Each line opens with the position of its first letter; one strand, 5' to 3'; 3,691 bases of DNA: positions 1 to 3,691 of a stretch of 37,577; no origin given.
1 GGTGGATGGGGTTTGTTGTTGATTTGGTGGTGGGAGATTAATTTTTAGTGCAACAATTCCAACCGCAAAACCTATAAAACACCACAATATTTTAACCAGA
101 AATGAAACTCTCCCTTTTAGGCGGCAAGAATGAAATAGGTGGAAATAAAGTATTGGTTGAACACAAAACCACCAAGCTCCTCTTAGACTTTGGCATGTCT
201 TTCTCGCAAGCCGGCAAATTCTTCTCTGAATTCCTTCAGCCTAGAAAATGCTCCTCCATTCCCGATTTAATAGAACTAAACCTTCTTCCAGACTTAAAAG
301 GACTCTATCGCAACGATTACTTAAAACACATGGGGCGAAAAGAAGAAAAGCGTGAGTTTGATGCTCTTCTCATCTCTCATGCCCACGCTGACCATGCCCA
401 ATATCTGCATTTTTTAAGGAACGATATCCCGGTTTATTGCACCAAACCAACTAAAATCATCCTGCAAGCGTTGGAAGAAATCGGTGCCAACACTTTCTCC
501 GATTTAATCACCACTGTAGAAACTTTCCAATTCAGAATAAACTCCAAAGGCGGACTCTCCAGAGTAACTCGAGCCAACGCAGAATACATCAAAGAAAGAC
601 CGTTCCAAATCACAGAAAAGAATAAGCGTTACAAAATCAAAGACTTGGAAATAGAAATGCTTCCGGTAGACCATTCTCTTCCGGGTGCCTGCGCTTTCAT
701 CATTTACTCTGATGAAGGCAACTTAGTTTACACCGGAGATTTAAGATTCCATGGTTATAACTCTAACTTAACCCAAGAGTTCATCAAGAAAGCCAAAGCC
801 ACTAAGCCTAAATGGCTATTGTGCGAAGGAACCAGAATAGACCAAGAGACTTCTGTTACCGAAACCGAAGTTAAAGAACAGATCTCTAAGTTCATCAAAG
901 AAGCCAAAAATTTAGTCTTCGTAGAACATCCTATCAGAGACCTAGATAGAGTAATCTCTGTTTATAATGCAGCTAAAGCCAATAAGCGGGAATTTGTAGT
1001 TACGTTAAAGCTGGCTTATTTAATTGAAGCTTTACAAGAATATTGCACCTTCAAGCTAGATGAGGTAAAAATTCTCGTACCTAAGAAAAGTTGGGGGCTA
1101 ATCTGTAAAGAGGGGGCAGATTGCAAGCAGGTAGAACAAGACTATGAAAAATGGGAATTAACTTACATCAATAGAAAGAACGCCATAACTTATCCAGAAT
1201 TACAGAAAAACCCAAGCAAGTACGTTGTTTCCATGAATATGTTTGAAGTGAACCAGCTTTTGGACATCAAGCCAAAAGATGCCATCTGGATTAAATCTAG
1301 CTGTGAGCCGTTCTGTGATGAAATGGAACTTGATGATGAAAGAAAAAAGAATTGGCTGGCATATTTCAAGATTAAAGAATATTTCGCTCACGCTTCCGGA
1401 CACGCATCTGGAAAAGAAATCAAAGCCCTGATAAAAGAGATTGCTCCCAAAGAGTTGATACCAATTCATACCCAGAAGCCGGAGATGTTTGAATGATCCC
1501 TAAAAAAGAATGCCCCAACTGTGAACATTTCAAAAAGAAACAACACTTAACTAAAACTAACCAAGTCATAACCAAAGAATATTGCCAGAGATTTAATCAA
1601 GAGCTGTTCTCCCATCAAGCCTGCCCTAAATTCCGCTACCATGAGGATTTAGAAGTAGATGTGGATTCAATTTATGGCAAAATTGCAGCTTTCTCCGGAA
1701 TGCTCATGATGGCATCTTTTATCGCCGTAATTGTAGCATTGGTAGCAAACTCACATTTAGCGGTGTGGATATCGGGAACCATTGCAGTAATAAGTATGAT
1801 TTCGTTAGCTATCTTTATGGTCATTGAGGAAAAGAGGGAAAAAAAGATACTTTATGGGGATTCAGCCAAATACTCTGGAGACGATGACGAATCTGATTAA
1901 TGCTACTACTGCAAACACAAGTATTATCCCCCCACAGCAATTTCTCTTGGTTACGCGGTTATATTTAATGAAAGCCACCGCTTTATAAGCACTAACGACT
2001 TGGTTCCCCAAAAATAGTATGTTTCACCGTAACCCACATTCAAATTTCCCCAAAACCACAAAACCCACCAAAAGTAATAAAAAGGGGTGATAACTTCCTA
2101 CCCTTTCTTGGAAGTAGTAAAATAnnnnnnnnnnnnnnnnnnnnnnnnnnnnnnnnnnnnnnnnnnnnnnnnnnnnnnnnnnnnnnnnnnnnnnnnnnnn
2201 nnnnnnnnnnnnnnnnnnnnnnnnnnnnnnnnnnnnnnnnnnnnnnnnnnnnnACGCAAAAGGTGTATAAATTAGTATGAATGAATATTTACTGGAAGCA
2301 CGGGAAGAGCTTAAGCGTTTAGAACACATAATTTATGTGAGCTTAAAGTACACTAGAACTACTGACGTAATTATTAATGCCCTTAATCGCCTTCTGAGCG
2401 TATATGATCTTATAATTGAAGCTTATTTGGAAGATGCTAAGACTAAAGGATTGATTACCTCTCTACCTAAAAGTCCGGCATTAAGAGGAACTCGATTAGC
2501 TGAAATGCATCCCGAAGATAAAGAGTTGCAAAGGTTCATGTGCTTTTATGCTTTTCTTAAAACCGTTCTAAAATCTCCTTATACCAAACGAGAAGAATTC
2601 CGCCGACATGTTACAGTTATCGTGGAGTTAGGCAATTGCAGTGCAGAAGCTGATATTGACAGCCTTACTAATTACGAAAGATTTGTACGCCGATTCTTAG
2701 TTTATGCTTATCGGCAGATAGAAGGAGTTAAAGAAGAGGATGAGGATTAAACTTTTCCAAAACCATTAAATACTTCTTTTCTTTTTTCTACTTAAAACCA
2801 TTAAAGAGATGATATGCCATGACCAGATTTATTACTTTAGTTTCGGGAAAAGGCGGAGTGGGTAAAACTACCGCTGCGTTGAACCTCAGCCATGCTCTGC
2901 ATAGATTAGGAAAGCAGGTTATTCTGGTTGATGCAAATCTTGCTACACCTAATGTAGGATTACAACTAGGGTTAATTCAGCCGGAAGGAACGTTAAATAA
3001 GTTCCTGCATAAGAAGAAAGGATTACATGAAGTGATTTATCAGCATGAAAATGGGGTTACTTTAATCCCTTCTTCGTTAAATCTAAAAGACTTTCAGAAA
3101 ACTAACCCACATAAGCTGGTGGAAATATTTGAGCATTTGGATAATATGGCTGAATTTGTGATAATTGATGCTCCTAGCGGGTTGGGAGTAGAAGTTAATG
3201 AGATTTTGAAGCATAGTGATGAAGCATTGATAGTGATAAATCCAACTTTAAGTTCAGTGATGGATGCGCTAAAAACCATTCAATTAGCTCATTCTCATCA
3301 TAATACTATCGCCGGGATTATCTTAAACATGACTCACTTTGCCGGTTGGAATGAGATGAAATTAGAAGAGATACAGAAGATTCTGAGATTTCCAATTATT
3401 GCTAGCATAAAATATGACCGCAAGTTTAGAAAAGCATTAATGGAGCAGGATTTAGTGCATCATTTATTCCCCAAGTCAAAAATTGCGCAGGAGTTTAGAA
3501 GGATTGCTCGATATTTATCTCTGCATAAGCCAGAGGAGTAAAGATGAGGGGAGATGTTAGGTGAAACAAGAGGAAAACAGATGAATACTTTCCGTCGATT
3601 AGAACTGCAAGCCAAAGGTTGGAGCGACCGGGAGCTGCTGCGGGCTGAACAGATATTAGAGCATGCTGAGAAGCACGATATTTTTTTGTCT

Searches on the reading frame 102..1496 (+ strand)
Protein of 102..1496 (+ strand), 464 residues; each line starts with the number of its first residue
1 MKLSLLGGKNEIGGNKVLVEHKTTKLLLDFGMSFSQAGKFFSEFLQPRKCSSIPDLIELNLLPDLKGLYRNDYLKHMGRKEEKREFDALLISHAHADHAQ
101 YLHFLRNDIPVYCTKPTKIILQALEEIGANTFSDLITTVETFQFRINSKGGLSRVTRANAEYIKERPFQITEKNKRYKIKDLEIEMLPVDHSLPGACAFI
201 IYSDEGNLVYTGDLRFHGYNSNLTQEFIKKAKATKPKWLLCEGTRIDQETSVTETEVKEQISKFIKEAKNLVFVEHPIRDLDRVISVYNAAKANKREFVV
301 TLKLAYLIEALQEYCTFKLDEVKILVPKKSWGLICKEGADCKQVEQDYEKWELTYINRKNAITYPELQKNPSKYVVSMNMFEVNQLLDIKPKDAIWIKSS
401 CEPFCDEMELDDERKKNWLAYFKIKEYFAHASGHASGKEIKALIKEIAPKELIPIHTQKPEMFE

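Call 72: search_protein_families(library=pfam, proteins=[window:102-1496:+], max_evalue=0.001)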
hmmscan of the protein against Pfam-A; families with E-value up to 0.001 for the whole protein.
window:102-1496:+ (464 aa): 4 families
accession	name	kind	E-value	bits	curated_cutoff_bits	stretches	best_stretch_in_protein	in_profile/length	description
PF12706.13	Lactamase_B_2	-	2.2e-11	44.2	27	1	79-215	24-144/200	Beta-lactamase superfamily domain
PF00753.33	Lactamase_B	-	1.9e-08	34.9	22.7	1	15-218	7-154/196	Metallo-beta-lactamase superfamily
PF07521.17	RMMBL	-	2e-06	28.2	21.6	1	426-461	9-44/63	Zn-dependent metallo-hydrolase RNA specificity domain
PF13483.12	Lactamase_B_3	-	1.4e-05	25.5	24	1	72-215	22-112/160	Beta-lactamase superfamily domain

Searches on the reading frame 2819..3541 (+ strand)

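Call 72: search_protein_families(library=pfam, proteins=[window:2819-3541:+], max_evalue=0.001)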
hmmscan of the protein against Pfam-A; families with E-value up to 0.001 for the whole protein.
window:2819-3541:+ (240 aa): 10 families
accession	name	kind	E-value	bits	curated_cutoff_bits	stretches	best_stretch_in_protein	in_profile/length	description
PF13614.12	AAA_31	-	3.8e-21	76.3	27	1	3-160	2-170/177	AAA domain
PF10609.15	ParA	-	4.8e-21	75.7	27.1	1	2-232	3-244/246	NUBPL iron-transfer P-loop NTPase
PF01656.29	CbiA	-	3e-16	59.9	25.4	1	5-211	1-123/125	CobQ/CobB/MinD/ParA nucleotide binding domain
PF00142.24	Fer4_NifH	-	1.1e-12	48.4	25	2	8-81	5-82/271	4Fe-4S iron sulfur cluster binding proteins, NifH/frxC family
PF06564.18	CBP_BcsQ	-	2e-09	37.8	21.3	1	5-230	4-230/234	Cellulose biosynthesis protein BcsQ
PF13500.12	AAA_26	-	2e-07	31.5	27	1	111-202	99-193/198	AAA domain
PF09140.17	MipZ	-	2.3e-05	24.3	20.7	1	4-135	2-124/262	ATPase MipZ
PF02374.21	ArsA_ATPase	-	2.5e-05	24.1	24.3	1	6-38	4-36/305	Anion-transporting ATPase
PF07015.17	VirC1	-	0.00039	20.3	24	0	4-42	3-41/231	VirC1 protein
PF25199.1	nSTAND_NTPase5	-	0.00057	20.2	34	0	5-42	43-81/145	Novel STAND NTPase 5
